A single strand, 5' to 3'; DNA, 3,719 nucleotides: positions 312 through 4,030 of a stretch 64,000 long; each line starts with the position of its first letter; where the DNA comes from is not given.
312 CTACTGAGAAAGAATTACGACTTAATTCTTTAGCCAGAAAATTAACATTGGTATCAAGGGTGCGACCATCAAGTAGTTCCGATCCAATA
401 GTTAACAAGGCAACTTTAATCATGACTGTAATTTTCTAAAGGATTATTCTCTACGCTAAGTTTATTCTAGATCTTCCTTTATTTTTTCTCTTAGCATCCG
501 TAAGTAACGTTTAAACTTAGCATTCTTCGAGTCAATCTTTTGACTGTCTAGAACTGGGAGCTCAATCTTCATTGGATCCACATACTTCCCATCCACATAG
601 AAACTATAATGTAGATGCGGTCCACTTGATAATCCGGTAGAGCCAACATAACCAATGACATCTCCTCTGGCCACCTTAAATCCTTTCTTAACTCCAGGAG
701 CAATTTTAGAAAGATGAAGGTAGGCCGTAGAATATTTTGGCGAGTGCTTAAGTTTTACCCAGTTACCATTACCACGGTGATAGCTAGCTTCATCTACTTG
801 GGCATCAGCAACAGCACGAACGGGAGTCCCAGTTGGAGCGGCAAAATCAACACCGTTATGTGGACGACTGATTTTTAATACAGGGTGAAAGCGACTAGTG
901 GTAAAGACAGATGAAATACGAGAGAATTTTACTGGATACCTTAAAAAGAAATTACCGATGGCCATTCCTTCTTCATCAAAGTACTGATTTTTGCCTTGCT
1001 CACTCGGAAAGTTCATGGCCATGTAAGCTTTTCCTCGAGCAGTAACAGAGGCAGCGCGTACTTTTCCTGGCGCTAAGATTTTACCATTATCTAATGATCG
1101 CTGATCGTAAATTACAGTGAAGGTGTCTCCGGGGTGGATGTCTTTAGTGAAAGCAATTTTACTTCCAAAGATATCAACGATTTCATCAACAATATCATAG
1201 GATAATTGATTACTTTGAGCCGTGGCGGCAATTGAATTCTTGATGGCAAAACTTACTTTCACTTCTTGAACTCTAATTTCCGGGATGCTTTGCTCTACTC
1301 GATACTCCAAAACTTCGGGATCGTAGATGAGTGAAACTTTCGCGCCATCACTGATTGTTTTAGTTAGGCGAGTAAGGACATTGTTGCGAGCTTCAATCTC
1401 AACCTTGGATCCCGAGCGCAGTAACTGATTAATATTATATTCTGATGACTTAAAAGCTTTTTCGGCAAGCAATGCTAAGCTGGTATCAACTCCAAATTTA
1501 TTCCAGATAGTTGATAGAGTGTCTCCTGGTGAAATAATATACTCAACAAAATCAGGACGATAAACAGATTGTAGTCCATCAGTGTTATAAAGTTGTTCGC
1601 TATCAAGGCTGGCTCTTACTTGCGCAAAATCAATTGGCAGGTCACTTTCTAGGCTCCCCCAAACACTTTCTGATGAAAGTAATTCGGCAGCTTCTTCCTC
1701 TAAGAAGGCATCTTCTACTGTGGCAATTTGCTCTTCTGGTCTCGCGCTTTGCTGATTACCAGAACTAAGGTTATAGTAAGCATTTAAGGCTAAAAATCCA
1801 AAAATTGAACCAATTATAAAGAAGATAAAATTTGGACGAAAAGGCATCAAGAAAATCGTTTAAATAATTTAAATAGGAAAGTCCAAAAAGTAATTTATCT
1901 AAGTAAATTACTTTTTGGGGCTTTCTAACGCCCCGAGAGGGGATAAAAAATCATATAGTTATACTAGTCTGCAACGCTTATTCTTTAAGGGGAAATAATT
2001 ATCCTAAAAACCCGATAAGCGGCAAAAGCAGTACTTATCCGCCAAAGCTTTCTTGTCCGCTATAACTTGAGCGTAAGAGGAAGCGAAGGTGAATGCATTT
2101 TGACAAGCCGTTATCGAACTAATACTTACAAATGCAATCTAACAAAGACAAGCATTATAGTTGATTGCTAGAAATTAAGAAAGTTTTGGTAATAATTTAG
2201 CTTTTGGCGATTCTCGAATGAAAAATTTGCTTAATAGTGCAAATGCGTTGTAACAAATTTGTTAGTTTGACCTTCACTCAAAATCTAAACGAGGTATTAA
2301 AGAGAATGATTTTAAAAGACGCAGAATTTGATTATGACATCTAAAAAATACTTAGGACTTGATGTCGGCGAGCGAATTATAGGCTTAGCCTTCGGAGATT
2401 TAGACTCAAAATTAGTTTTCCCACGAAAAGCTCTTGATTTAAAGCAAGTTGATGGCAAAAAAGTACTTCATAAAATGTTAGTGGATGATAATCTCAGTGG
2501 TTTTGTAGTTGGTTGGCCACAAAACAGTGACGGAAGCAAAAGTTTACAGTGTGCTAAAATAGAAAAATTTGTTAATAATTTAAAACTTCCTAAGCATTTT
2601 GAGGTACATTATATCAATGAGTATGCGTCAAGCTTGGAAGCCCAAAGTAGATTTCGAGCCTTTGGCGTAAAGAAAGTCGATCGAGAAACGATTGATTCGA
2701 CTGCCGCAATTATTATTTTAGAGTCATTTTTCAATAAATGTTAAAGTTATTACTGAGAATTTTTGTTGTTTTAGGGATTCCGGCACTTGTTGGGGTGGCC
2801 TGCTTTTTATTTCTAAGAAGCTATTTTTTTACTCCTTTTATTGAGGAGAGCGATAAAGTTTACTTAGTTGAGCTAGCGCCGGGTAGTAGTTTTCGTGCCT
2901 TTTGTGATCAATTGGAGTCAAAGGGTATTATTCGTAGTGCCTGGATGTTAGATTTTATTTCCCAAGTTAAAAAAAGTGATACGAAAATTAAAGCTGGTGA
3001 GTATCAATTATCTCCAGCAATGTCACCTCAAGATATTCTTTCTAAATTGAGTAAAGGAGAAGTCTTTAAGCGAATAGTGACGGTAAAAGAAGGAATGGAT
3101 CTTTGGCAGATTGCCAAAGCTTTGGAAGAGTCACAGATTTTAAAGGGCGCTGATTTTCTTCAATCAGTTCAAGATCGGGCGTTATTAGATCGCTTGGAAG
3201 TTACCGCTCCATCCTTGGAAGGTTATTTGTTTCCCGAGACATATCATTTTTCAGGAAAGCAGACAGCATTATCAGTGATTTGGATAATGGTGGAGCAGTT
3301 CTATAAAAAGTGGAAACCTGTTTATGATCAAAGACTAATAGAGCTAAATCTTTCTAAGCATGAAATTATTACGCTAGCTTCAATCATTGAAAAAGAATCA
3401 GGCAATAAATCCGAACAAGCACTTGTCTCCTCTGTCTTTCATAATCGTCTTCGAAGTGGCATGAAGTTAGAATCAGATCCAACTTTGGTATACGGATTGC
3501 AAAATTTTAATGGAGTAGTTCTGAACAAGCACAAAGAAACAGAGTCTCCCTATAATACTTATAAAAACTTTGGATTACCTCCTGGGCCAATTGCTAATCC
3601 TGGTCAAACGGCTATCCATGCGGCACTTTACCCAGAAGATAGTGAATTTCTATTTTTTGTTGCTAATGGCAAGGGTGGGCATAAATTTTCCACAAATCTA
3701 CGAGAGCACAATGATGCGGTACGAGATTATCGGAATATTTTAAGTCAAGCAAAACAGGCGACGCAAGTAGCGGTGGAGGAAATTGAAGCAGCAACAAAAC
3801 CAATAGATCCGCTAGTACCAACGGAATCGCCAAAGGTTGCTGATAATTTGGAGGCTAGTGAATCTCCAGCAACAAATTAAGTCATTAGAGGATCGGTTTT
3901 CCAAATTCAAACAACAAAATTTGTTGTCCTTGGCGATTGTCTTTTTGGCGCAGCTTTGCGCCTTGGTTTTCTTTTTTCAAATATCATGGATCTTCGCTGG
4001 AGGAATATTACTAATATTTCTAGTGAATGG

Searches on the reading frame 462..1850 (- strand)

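Call 11: search_protein_families(library=ncbifam, proteins=[window:462-1850:-])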
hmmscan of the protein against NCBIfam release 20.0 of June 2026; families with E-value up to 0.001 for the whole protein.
window:462-1850:- (462 aa): 15 families
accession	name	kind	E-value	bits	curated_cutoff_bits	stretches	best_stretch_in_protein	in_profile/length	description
NF053824.1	PdgNdpepShyC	equivalog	4.2e-62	210.4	700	1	83-447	54-409/429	peptidoglycan DD-endopeptidase ShyC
NF053825.1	PdgNdpepShyA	equivalog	6.6e-59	199.7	700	1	83-447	54-409/425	peptidoglycan DD-endopeptidase ShyA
NF008652.0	PRK11649.1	equivalog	6.4e-55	186.6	341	1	100-437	94-417/439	murein DD-endopeptidase MepM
NF052530.1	Heli_ShapePgp3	exception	2.7e-21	75.9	300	1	305-428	143-262/270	peptidoglycan metallopeptidase Pgp3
NF050804.1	CellDivDipMCaul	equivalog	7.2e-15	54.8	900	1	331-416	528-612/634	cell division endopeptidase DipM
NF052336.1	PdgHdaseHSB100310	equivalog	1.2e-13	51.1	500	1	321-424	47-148/316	peptidoglycan hydrolase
NF040883.1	amid_act_ActS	equivalog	3.5e-10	39.6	375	1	332-428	137-231/242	amidase activator ActS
NF008123.1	PRK10871.1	equivalog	5.4e-09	35.9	311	1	332-428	266-360/365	murein hydrolase activator NlpD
NF052529.1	PG_M23_Pgp6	exception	6.5e-08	31.7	600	1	327-427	330-429/452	peptidoglycan metallopeptidase Pgp6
NF047755.1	LIC_10271_M23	exception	6.2e-07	29.4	180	1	329-402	115-186/207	LIC_10271 family cell wall hydrolase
NF041208.1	celldiv_DipM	equivalog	8e-07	28.6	740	1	331-428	319-415/419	cell division endopeptidase DipM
NF053738.1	S2SprSpoIIQBc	equivalog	8.7e-06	25.5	250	1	330-428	121-221/232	stage II sporulation protein SpoIIQ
NF004799.0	PRK06148.1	subfamily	1.8e-05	22.9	1128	1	330-421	440-541/1015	hypothetical protein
NF047657.1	CellWlHdaseLepto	equivalog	4e-05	23.2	400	1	254-404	58-199/221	hypothetical protein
NF008644.1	PRK11637.1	equivalog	0.00013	21.1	270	1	331-427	286-380/385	murein hydrolase activator EnvC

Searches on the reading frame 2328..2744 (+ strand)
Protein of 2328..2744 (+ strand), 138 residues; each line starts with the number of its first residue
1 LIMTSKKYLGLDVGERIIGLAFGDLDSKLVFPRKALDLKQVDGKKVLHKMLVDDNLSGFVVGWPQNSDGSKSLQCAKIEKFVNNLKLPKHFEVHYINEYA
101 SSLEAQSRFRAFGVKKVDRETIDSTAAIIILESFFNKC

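Call 11: search_protein_families(library=ncbifam, proteins=[window:2328-2744:+])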
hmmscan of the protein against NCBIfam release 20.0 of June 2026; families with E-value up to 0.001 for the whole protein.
window:2328-2744:+ (138 aa): 2 families
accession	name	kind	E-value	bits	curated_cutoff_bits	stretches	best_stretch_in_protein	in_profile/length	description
TIGR00250.1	RNAse_H_YqgF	equivalog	2.4e-16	60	43.25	1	9-136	1-130/130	Holliday junction resolvase RuvX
NF001026.0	PRK00109.2-2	equivalog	9.4e-16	58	155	1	7-137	2-128/130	Holliday junction resolvase RuvX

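Call 73: find_homologous_proteins(query=window:2328-2744:+, max_evalue=1e-25)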
Query window:2328-2744:+ (138 aa): 3 proteins with E <= 1e-25 among 14 candidates.
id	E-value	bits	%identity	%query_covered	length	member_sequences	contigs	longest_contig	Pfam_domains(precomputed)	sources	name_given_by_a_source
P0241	1.9e-83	295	100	99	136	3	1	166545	PF03652.21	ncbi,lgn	-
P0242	1.1e-73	263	90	99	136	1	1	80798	PF03652.21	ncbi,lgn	-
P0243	9.2e-37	144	59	87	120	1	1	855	PF03652.21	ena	-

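Call 74: find_encoding_contigs(protein=P0242, flank=10000, max_places=4)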
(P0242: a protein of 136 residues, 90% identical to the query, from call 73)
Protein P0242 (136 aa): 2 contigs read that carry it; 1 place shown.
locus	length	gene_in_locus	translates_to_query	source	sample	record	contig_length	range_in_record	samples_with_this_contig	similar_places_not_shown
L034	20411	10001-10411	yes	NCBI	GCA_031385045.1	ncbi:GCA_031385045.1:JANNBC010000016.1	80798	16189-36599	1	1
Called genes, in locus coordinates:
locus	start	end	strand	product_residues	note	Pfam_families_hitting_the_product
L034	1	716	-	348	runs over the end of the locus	PF13458:Peripla_BP_6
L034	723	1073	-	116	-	PF02130:YbeY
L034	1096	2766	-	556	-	PF07698:7TM-7TMR_HD, PF01966:HD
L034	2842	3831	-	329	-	PF02562:PhoH, PF13245:AAA_19 (weak), PF13604:AAA_30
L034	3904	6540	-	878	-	PF01411:tRNA-synt_2c, PF07973:tRNA_SAD, PF02272:DHHA1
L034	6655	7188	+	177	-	PF00578:AhpC-TSA, PF08534:Redoxin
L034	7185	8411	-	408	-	PF00994:MoCF_biosynth, PF02464:CinA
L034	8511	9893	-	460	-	PF19425:Csd3_N2, PF01551:Peptidase_M23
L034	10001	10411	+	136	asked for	PF03652:RuvX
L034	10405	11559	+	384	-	PF02618:YceG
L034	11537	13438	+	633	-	-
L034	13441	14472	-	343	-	-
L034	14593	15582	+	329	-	PF00493:MCM (weak), PF05496:RuvB_N (faint), PF20030:bpMoxR, PF00158:Sigma54_activat (faint), PF00004:AAA, PF07726:AAA_3, PF07728:AAA_5, PF17863:AAA_lid_2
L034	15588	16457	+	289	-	PF01882:DUF58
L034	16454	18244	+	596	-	PF07584:BatA (weak)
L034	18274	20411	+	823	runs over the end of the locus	PF07090:GATase1_like (weak), PF00092:VWA, PF13519:VWA_2, PF07090:GATase1_like (weak)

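Call 75: find_encoding_contigs(protein=P0241, flank=10000, max_places=4)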
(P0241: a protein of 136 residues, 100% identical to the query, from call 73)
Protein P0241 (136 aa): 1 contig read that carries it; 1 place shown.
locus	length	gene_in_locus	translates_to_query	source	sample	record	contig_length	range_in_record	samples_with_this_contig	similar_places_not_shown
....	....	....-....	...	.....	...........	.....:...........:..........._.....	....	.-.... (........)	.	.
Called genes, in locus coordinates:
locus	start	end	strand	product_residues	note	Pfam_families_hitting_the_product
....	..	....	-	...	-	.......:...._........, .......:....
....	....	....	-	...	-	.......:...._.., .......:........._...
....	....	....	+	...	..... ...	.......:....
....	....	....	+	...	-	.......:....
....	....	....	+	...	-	?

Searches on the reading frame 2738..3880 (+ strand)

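Call 11: search_protein_families(library=ncbifam, proteins=[window:2738-3880:+])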
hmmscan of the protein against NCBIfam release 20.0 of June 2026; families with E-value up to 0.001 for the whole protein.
window:2738-3880:+ (380 aa): 3 families
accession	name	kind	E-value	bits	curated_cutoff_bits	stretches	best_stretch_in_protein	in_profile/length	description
TIGR00247.1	TIGR00247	hypoth_equivalog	4.8e-84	282.4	103.4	1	4-334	4-343/347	endolytic transglycosylase MltG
NF007619.0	PRK10270.1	equivalog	1.1e-58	198.9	532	1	1-337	4-336/340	cell division protein YceG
NF010723.1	PRK14125.1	equivalog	0.00057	19.8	60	0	112-151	33-72/87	cell division suppressor protein YneA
